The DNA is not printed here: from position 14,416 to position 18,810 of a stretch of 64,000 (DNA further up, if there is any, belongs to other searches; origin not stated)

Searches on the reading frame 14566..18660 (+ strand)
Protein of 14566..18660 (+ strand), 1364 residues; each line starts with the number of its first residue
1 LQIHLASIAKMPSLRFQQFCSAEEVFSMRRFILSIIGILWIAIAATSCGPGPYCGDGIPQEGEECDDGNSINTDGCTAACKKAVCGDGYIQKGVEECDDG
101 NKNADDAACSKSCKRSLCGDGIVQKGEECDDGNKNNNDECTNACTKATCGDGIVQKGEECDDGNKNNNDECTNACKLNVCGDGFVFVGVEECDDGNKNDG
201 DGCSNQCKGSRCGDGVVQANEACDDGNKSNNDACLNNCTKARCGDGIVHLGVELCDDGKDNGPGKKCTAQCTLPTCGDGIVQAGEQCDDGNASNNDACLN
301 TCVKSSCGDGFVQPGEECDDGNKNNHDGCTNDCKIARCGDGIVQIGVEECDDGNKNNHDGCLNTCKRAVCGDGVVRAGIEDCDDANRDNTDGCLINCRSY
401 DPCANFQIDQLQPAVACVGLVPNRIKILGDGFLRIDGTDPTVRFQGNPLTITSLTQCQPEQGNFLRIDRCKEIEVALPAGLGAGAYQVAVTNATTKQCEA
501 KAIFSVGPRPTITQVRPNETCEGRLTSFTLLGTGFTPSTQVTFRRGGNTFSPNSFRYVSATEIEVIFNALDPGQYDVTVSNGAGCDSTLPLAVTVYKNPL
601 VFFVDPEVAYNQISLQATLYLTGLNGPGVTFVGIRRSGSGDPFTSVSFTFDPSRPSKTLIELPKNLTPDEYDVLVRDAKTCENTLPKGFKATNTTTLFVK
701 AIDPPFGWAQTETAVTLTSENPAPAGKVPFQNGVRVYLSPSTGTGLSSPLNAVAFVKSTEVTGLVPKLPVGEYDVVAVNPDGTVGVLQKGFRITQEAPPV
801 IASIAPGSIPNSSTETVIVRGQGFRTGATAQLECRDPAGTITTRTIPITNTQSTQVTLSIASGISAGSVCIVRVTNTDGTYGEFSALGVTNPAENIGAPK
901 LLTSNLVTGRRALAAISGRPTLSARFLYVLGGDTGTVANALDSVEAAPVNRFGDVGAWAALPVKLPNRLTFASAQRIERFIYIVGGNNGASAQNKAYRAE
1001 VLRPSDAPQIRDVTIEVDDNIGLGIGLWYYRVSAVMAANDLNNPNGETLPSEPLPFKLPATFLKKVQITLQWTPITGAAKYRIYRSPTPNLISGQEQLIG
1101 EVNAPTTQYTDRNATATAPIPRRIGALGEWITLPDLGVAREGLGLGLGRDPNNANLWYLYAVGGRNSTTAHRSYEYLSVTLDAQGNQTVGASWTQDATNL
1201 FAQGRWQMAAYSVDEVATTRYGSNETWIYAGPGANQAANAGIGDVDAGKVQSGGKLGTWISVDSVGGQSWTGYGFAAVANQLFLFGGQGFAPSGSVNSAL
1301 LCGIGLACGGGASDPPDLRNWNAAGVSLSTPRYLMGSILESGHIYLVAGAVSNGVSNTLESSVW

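Call 67: search_protein_families(library=pfam, proteins=[window:14566-18660:+], max_evalue=0.0001)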
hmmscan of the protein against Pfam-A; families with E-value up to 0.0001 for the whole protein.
window:14566-18660:+ (1364 aa): 3 families
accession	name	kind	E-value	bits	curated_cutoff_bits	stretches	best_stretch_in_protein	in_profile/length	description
PF13948.11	DUF4215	-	2e-59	198.1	27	7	300-334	15-47/47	Domain of unknown function (DUF4215)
PF01833.30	TIG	-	3.6e-06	27.3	20.9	0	510-583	1-72/84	IPT/TIG domain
PF01344.31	Kelch_1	-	5.1e-05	23.1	20.1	0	1271-1298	3-28/46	Kelch motif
